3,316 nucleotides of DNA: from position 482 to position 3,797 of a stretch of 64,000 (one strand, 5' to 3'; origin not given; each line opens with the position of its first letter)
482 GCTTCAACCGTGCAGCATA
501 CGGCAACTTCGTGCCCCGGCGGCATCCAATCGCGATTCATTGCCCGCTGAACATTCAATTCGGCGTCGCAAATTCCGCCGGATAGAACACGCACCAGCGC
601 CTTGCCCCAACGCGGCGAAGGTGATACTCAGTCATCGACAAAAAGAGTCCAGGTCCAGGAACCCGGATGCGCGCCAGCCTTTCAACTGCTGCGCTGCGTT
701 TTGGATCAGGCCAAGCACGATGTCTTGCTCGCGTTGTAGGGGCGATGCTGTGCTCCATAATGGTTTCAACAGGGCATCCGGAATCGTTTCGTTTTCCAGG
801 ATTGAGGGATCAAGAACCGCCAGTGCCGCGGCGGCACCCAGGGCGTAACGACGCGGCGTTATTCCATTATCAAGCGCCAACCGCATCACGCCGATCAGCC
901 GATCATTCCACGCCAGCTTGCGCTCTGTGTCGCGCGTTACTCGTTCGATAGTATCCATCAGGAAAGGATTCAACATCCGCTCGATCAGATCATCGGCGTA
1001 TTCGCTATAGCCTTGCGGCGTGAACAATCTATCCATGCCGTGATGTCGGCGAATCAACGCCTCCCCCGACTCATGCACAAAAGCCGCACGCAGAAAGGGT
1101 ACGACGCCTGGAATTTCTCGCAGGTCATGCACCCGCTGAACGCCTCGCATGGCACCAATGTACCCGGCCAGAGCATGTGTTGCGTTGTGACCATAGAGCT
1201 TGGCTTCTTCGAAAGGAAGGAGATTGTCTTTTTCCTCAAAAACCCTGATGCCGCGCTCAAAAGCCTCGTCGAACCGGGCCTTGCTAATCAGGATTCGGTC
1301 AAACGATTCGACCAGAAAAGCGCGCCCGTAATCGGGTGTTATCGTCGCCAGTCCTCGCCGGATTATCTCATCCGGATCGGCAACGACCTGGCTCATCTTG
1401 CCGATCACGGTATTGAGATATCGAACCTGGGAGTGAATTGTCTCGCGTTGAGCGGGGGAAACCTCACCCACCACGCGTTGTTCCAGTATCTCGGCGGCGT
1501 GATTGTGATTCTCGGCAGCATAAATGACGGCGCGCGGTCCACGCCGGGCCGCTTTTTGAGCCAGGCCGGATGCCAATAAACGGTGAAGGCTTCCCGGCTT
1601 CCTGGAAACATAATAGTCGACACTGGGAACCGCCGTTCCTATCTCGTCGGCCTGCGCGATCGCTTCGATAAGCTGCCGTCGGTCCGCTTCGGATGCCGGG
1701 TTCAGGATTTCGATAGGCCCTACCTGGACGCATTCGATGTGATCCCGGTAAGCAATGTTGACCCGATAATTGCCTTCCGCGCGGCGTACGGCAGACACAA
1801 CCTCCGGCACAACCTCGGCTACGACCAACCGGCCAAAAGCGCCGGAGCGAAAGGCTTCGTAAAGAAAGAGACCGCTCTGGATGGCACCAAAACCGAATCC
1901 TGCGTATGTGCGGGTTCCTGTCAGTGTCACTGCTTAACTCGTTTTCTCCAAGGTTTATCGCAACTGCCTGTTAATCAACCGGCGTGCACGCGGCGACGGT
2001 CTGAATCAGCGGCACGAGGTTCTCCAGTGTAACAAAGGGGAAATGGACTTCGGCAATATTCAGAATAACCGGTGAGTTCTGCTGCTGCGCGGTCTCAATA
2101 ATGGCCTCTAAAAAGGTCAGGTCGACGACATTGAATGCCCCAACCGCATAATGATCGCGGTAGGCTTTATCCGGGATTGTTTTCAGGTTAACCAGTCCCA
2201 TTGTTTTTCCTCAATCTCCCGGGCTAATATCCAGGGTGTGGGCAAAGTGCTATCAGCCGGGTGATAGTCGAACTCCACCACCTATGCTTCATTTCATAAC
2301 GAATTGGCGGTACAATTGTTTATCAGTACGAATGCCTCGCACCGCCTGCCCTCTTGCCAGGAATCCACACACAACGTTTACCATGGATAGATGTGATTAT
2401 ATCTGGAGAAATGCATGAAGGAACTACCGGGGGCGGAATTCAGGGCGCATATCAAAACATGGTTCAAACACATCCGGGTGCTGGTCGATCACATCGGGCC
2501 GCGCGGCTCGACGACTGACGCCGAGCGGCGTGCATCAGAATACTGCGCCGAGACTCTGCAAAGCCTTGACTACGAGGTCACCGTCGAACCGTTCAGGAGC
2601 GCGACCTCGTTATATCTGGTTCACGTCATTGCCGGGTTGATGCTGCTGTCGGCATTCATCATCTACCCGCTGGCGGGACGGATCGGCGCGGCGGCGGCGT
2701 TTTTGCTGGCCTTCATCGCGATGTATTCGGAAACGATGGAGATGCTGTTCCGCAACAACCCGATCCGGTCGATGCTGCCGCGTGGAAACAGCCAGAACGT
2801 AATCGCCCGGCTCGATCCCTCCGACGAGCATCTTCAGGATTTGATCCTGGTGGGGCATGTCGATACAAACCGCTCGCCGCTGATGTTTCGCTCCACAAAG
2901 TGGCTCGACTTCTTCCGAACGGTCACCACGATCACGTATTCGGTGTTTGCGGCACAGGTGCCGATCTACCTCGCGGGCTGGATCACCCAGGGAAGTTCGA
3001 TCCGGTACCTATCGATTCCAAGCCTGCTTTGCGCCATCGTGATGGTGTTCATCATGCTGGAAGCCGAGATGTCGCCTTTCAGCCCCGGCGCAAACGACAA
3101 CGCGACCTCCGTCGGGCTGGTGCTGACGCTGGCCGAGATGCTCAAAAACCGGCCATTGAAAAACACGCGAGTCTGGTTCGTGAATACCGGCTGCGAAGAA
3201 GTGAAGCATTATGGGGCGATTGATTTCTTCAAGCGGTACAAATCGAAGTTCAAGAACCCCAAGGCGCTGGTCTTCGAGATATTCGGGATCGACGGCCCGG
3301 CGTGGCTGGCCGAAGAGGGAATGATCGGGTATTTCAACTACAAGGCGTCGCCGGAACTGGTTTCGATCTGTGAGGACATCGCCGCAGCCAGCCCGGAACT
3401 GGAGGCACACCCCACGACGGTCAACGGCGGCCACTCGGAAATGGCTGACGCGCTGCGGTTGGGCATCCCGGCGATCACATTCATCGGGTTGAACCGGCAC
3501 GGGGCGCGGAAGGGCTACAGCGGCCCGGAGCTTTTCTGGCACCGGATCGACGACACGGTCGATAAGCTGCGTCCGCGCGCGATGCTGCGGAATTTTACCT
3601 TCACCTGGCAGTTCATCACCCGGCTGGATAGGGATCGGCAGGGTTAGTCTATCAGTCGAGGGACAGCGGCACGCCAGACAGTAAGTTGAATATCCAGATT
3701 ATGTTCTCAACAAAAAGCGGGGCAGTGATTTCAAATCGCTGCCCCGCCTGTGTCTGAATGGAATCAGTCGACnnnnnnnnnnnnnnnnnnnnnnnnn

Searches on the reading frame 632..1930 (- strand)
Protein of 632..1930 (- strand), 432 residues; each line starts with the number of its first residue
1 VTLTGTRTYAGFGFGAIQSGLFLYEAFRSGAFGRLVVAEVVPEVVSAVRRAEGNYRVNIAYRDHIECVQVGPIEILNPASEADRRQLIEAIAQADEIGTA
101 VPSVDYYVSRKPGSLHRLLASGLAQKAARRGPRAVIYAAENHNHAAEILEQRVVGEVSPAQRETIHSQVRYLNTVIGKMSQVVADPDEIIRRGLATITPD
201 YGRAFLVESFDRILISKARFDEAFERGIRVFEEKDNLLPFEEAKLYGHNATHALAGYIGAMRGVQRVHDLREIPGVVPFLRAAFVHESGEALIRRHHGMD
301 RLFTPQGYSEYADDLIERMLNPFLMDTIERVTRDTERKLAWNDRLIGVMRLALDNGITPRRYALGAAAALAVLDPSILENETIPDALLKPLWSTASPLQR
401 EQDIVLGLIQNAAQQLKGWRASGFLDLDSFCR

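Call 47: search_protein_families(library=pfam, proteins=[window:632-1930:-], max_evalue=0.001)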
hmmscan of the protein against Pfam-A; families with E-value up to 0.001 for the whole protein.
window:632-1930:- (432 aa): 2 families
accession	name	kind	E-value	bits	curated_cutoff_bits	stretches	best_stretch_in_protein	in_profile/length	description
PF08125.19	Mannitol_dh_C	-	5.2e-17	62.4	30.7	1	236-375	1-130/190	Mannitol dehydrogenase C-terminal domain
PF01232.29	Mannitol_dh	-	9.3e-08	32.7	27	1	12-183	6-165/199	Mannitol dehydrogenase Rossmann domain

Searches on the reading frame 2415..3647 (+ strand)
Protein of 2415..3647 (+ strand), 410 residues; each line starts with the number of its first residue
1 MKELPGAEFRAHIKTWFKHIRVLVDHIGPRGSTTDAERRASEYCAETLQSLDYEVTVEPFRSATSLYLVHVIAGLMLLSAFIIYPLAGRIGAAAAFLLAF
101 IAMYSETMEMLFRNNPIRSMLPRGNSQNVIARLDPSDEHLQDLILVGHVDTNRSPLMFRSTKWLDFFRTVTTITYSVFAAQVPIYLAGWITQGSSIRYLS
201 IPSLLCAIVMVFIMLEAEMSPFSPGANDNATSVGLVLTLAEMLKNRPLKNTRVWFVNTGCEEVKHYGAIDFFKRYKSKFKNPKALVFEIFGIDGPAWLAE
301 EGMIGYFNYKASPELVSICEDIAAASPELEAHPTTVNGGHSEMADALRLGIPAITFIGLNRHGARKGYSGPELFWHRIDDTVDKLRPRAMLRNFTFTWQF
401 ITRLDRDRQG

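Call 47: search_protein_families(library=pfam, proteins=[window:2415-3647:+], max_evalue=0.001)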
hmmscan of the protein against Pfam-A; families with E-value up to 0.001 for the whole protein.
window:2415-3647:+ (410 aa): 1 family
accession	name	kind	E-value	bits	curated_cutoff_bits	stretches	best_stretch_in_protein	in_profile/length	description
PF04389.22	Peptidase_M28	-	6.4e-16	59.1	21.3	1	222-396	26-188/193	Peptidase family M28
